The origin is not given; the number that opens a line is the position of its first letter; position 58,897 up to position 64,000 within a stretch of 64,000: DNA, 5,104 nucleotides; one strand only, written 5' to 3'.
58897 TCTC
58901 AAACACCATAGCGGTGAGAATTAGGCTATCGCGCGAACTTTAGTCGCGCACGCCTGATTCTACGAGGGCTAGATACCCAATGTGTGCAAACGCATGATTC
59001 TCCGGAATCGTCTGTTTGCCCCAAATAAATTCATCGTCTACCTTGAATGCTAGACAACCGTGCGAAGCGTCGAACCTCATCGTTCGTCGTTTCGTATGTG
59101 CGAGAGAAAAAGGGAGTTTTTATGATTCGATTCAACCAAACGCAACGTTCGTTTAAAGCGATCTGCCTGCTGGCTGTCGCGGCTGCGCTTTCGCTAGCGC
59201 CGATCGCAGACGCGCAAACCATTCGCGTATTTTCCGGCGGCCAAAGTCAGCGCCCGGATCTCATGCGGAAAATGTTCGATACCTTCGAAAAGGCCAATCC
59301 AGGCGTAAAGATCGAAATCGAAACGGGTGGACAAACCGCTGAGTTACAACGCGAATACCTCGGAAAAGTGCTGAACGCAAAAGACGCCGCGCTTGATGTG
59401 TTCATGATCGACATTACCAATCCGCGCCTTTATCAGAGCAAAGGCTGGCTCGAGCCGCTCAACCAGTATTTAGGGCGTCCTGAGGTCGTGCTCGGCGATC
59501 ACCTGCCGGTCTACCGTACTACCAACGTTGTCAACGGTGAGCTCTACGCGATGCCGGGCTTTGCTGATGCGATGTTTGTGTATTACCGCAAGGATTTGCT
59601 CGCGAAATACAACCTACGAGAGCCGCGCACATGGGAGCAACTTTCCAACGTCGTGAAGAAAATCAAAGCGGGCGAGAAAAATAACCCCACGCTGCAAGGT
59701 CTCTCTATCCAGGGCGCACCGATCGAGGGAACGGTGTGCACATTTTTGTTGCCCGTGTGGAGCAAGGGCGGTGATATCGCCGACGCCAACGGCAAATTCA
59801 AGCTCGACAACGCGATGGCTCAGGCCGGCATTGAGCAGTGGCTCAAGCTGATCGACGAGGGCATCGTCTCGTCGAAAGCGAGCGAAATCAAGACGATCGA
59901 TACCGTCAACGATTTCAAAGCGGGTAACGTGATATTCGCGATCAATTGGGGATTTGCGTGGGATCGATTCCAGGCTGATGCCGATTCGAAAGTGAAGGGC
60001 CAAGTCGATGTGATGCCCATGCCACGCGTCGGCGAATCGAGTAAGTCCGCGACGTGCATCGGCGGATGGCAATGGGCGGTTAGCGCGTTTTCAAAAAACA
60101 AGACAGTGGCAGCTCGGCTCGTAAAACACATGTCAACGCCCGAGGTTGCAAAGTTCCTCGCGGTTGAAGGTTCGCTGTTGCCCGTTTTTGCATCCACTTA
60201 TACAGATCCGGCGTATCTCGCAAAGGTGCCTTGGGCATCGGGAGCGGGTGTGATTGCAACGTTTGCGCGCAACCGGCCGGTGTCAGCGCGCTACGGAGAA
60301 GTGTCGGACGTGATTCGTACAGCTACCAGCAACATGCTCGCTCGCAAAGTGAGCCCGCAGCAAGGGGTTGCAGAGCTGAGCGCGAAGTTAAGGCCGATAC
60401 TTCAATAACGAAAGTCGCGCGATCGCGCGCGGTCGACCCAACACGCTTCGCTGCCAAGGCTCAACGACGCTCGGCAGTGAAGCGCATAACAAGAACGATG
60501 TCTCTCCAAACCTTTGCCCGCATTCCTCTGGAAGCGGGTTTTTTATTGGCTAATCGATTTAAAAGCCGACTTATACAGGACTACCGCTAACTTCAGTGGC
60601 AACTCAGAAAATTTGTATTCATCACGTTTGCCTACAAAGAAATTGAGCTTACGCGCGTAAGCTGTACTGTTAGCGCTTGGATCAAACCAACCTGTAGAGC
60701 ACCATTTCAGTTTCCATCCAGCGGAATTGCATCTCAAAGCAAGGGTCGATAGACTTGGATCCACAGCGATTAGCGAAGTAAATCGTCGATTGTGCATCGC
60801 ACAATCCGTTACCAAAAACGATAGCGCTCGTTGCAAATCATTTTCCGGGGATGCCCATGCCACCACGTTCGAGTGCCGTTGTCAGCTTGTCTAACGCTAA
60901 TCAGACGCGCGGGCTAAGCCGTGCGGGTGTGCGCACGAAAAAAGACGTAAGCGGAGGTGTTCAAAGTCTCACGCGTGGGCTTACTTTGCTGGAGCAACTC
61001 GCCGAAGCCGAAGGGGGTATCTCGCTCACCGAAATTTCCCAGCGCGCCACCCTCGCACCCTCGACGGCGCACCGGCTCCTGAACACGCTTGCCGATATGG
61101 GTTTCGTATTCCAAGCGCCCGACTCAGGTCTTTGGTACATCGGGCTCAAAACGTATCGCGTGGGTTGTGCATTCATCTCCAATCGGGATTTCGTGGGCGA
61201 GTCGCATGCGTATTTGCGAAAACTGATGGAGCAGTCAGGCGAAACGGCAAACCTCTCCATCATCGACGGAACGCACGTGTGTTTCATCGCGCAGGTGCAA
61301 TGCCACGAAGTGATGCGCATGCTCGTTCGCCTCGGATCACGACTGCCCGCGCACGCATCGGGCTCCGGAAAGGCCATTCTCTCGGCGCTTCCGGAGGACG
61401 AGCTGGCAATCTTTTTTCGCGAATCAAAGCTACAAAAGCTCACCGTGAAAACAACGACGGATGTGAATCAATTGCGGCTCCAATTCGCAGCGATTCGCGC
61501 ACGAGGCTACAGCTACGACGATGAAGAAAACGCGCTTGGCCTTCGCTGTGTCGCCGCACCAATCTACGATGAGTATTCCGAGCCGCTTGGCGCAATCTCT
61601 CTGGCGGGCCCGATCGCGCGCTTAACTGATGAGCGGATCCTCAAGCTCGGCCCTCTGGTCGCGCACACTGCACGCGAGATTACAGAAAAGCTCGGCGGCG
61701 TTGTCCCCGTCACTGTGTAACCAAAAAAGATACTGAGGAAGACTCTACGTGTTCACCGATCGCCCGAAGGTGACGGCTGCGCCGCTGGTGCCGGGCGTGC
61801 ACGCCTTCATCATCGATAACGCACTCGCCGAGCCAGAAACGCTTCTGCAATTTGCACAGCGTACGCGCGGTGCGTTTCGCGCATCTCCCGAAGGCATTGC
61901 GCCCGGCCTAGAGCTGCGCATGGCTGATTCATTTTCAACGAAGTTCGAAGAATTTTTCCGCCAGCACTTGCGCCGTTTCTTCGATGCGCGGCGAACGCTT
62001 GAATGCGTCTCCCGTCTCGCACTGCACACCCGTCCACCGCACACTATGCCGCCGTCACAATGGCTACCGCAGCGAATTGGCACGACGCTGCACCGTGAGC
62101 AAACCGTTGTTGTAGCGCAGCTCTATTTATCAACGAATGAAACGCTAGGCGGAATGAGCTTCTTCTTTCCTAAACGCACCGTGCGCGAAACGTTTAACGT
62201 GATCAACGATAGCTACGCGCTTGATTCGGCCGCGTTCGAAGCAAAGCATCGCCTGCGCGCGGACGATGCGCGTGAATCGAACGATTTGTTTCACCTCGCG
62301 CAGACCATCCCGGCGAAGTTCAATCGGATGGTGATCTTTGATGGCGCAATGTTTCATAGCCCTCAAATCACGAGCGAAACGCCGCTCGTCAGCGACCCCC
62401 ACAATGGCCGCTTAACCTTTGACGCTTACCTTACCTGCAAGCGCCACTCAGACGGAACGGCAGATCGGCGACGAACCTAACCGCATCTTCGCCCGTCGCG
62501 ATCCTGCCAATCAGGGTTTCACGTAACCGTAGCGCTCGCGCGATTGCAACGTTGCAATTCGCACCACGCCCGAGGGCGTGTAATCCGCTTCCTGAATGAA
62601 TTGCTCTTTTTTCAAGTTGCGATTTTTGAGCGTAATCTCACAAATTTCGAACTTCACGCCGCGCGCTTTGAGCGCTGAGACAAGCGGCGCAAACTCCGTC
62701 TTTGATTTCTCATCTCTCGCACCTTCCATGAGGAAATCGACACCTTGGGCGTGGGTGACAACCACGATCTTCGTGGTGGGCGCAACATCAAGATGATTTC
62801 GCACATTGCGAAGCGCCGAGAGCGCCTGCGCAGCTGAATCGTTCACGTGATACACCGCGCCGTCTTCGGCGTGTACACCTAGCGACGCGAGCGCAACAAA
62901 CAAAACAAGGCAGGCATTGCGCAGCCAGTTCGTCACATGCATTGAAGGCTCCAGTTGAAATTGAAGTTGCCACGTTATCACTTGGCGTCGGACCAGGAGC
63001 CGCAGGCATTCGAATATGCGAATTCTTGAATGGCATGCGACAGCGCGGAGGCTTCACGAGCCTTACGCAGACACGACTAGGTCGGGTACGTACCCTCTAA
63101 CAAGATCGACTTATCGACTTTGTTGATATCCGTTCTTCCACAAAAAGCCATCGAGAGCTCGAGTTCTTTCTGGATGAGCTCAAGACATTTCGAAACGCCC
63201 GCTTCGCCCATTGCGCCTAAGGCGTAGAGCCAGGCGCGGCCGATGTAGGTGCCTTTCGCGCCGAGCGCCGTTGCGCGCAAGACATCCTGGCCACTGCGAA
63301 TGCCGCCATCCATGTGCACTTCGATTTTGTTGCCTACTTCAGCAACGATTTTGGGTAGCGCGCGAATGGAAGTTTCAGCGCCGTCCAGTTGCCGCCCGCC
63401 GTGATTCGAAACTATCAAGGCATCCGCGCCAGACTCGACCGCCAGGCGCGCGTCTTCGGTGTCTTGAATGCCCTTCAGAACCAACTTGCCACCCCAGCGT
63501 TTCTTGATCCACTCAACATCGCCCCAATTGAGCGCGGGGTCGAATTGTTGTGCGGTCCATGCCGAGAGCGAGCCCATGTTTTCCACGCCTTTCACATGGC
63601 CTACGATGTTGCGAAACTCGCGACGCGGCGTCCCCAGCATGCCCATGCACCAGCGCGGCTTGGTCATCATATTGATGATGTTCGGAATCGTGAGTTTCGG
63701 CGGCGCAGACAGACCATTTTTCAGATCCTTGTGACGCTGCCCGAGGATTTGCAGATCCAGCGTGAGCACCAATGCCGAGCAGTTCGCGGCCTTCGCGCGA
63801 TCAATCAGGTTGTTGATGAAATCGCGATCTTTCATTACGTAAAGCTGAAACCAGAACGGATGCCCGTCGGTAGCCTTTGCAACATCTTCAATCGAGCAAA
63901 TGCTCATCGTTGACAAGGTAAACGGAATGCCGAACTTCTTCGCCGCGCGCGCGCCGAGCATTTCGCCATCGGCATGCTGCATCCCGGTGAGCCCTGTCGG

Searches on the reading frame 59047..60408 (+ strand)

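Call 46: search_protein_families(library=pfam, proteins=[window:59047-60408:+], max_evalue=0.00001)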
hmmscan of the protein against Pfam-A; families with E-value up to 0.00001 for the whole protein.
window:59047-60408:+ (453 aa): 2 families
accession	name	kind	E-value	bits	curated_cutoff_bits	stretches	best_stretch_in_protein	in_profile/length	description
PF01547.30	SBP_bac_1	-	8.9e-35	121.6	26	1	70-368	5-306/307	Bacterial extracellular solute-binding protein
PF13416.11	SBP_bac_8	-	7.7e-28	98.5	27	1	75-390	1-271/279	Bacterial extracellular solute-binding protein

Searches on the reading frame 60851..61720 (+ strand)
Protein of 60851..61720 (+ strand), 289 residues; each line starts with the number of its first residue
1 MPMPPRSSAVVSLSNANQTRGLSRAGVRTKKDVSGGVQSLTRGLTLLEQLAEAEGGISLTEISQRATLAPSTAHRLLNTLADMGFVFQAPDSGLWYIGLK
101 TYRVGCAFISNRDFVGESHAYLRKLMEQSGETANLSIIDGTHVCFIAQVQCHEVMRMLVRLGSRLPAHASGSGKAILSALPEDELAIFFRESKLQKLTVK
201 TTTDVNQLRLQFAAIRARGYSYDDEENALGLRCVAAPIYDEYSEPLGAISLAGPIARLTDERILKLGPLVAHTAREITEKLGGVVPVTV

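Call 46: search_protein_families(library=pfam, proteins=[window:60851-61720:+], max_evalue=0.00001)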
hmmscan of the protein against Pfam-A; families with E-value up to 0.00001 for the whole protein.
window:60851-61720:+ (289 aa): 2 families
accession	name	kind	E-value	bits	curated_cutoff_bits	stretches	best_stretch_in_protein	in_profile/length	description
PF01614.24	IclR_C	-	1.4e-48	165.2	24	1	107-278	2-173/174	Bacterial transcriptional regulator IclR C-terminal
PF09339.16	HTH_IclR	-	1.5e-16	60.4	22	1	39-88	1-50/52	IclR helix-turn-helix domain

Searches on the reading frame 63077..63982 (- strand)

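Call 46: search_protein_families(library=pfam, proteins=[window:63077-63982:-], max_evalue=0.00001)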
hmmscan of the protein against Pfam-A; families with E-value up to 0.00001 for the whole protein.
window:63077-63982:- (301 aa): 3 families
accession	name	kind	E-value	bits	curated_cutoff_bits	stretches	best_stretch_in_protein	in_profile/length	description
PF01070.24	FMN_dh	-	1.2e-108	363.7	24.9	1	1-294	71-348/350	FMN-dependent dehydrogenase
PF03060.21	NMO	-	8.2e-07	29.2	28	1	161-255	132-229/331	Nitronate monooxygenase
PF01645.23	Glu_synthase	-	1.3e-06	28.3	20.4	1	215-257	271-313/369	Conserved region in glutamate synthase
